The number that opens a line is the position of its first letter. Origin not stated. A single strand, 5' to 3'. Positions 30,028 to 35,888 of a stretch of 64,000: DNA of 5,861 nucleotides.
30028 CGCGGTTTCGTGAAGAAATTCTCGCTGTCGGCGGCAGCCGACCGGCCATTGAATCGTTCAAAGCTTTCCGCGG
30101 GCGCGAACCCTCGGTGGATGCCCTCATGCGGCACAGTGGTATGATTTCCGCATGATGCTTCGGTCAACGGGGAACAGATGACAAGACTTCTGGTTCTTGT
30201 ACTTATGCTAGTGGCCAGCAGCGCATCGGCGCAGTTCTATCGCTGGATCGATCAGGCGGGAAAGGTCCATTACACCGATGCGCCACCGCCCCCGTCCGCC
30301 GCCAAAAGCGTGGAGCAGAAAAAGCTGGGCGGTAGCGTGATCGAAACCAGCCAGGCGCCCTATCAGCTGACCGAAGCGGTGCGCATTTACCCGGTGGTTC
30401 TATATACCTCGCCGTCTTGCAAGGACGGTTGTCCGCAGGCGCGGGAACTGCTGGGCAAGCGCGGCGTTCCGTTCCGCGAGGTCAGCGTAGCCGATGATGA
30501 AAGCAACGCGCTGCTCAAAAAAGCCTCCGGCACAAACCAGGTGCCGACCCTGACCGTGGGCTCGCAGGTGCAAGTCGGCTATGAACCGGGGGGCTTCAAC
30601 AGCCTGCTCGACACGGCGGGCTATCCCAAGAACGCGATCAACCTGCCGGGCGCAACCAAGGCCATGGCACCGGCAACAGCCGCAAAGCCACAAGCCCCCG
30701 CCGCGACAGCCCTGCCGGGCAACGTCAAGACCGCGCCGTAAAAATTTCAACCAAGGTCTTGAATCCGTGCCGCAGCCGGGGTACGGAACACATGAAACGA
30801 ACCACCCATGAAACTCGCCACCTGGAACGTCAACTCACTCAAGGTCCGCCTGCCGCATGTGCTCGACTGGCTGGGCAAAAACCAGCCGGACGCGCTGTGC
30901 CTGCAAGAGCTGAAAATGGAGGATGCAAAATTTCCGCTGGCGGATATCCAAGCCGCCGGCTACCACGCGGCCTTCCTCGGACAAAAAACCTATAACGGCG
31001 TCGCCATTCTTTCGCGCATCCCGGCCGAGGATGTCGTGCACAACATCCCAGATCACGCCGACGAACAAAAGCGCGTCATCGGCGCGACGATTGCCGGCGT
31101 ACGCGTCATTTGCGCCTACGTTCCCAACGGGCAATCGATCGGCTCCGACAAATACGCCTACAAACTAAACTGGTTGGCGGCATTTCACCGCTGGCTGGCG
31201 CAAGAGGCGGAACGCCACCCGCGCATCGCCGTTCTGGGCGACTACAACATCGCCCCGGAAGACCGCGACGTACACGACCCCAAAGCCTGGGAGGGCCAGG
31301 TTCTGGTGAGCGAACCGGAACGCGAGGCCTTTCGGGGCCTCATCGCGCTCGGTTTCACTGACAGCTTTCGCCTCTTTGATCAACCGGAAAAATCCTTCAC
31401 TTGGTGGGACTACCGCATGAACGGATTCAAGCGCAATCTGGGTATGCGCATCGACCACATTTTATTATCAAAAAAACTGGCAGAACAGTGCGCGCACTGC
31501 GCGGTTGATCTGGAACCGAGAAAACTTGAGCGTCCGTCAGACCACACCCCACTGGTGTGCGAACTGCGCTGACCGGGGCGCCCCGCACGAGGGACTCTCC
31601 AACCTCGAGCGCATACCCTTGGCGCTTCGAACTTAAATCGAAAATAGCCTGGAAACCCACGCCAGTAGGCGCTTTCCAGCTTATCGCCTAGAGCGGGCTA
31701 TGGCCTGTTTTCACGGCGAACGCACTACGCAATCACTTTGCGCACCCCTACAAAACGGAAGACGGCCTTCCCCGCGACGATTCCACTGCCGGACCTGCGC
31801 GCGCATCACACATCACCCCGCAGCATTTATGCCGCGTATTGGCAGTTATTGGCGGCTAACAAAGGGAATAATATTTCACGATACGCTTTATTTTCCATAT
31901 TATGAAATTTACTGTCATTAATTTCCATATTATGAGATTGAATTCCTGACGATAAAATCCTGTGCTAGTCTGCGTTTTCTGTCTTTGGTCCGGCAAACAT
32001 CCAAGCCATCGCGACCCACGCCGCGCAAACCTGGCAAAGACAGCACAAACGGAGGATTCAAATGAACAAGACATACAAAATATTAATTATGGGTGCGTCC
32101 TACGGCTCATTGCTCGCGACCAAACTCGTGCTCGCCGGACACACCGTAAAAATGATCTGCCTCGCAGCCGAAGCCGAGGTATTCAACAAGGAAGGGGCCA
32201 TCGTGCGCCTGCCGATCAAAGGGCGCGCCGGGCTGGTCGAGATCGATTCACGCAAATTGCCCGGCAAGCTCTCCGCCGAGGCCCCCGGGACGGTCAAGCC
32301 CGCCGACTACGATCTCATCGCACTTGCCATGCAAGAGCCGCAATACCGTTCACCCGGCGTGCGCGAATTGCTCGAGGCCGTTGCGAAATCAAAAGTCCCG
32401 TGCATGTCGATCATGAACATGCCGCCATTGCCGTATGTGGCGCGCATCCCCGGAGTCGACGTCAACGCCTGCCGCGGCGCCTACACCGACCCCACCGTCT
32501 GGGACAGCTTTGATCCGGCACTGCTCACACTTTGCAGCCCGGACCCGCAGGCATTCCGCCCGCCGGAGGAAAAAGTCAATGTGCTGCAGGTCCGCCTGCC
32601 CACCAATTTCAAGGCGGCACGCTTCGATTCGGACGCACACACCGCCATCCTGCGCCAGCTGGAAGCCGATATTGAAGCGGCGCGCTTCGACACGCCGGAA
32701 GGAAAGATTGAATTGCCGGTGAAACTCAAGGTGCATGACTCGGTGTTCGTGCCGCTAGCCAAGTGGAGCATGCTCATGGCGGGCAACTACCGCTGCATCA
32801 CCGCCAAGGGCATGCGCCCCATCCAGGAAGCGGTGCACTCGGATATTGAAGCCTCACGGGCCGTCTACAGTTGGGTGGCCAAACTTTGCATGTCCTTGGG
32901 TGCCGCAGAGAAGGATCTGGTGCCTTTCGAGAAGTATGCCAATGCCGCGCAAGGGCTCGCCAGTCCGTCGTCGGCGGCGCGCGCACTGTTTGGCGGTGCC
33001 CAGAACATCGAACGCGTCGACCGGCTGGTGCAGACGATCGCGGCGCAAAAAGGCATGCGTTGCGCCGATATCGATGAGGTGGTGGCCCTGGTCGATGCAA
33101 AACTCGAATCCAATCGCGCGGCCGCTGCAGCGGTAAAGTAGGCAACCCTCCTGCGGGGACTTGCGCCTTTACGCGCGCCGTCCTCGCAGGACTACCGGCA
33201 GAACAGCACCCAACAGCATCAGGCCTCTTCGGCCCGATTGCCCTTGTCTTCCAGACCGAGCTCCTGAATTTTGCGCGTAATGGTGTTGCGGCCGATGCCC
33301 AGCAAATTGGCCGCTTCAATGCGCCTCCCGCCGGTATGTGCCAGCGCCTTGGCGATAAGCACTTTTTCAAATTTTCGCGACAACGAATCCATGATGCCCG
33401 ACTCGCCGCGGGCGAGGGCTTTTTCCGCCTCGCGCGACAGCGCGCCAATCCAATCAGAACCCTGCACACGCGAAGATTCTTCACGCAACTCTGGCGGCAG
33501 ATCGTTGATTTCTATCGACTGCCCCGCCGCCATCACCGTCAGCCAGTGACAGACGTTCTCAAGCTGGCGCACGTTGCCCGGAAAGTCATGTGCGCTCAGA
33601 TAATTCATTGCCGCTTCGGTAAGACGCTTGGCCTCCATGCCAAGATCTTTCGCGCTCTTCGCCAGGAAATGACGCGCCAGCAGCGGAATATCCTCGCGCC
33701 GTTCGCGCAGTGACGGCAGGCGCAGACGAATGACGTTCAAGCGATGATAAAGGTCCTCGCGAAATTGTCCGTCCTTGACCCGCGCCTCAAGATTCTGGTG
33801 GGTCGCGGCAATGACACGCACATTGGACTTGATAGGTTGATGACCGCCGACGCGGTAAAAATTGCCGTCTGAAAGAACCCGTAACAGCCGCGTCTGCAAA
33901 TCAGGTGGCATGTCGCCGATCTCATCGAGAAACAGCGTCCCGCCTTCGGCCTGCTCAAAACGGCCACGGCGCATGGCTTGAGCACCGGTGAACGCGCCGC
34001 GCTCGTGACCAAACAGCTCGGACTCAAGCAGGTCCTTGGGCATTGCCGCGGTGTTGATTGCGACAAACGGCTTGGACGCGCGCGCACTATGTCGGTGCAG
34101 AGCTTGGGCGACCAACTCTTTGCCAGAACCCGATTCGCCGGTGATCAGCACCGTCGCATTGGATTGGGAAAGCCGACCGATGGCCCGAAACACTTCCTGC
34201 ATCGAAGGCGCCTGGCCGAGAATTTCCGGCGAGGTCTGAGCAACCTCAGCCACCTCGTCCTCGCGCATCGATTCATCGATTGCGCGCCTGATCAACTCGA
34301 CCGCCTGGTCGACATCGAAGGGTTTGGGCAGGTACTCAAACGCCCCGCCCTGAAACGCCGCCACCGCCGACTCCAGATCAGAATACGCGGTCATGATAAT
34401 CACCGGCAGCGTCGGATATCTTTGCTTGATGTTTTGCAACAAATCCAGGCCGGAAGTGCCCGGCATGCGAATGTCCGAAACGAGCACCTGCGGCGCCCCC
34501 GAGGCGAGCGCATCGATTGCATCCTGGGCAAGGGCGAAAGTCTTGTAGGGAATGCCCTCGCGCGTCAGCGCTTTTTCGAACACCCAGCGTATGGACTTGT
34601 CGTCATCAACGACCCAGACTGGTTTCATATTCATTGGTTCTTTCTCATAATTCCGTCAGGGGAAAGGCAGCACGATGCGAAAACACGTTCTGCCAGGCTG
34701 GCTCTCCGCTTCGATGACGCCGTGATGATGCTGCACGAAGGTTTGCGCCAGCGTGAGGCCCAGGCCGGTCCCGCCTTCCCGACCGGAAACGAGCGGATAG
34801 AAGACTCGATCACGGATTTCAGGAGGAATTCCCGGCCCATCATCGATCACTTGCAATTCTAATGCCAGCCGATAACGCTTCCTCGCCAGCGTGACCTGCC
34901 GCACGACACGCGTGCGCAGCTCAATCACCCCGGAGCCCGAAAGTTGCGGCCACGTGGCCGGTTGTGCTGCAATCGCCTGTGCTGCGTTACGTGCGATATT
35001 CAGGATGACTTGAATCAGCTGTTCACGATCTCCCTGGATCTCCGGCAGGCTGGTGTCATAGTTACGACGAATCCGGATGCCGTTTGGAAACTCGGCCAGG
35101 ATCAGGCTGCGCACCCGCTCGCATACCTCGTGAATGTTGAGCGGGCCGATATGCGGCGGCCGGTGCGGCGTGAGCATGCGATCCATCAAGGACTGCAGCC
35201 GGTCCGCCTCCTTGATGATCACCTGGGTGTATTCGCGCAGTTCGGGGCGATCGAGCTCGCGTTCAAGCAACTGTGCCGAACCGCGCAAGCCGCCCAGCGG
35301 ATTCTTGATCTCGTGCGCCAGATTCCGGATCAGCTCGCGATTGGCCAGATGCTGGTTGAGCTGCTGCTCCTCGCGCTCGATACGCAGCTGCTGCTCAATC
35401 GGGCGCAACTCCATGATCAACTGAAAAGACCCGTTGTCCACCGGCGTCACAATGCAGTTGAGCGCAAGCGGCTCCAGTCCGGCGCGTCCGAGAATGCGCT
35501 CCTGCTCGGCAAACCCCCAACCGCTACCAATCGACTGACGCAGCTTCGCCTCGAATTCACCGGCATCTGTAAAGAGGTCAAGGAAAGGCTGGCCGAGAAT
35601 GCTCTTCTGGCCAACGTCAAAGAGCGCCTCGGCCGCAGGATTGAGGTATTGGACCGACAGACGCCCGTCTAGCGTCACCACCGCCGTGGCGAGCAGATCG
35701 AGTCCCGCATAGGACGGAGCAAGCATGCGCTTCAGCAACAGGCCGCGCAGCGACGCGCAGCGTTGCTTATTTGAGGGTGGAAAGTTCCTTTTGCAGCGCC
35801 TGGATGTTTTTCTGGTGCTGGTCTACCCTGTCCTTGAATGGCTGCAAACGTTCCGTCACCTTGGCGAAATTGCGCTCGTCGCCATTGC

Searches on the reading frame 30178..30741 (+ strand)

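Call 60: search_protein_families(library=pfam, proteins=[window:30178-30741:+], max_evalue=0.001)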
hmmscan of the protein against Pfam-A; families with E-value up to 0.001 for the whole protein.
window:30178-30741:+ (187 aa): 2 families
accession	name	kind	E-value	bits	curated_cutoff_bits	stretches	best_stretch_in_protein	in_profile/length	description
PF13511.11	DUF4124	-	1.1e-11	45.2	22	1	8-48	2-43/56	Domain of unknown function (DUF4124)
PF00462.30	Glutaredoxin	-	2.4e-09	37.7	22.9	1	73-130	1-58/60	Glutaredoxin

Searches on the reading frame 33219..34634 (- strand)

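Call 41: search_protein_families(library=pfam, proteins=[window:33219-34634:-], max_evalue=0.0001)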
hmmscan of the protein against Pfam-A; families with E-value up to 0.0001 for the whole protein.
window:33219-34634:- (471 aa): 7 families
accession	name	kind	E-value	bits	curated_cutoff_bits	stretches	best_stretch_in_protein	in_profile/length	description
PF00158.32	Sigma54_activat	-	3.6e-72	242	20.2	1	138-304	1-167/168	Sigma-54 interaction domain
PF25601.1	AAA_lid_14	-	2e-29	101.7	27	1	310-389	1-80/87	AAA+ ATPase lid domain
PF14532.12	Sigma54_activ_2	-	1.3e-28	100.4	25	1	139-309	1-138/138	Sigma-54 interaction domain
PF00072.30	Response_reg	-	1.4e-26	93.2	30.2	1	6-115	1-110/111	Response regulator receiver domain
PF02954.25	HTH_8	-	1.8e-13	50.4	22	1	420-458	3-41/42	Bacterial regulatory protein, Fis family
PF07728.20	AAA_5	-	1.5e-11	44.9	22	1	162-282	2-125/139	AAA domain (dynein-related subfamily)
PF07724.20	AAA_2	-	7.8e-06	26.5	27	1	160-282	4-127/166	AAA domain (Cdc48 subfamily)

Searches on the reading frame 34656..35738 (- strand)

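Call 41: search_protein_families(library=pfam, proteins=[window:34656-35738:-], max_evalue=0.0001)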
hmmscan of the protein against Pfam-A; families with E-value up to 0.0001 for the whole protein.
window:34656-35738:- (360 aa): 4 families
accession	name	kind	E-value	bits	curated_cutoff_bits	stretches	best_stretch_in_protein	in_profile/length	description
PF02518.31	HATPase_c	-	4.3e-19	69.4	26.4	1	236-359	1-109/111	Histidine kinase-, DNA gyrase B-, and HSP90-like ATPase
PF00512.31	HisKA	-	5.5e-17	62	26.9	1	133-191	2-60/66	His Kinase A (phospho-acceptor) domain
PF00989.32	PAS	-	3e-05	24.4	22.6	1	13-70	7-66/113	PAS fold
PF08448.16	PAS_4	-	5.7e-05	23.8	23.1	0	16-102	4-90/110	PAS fold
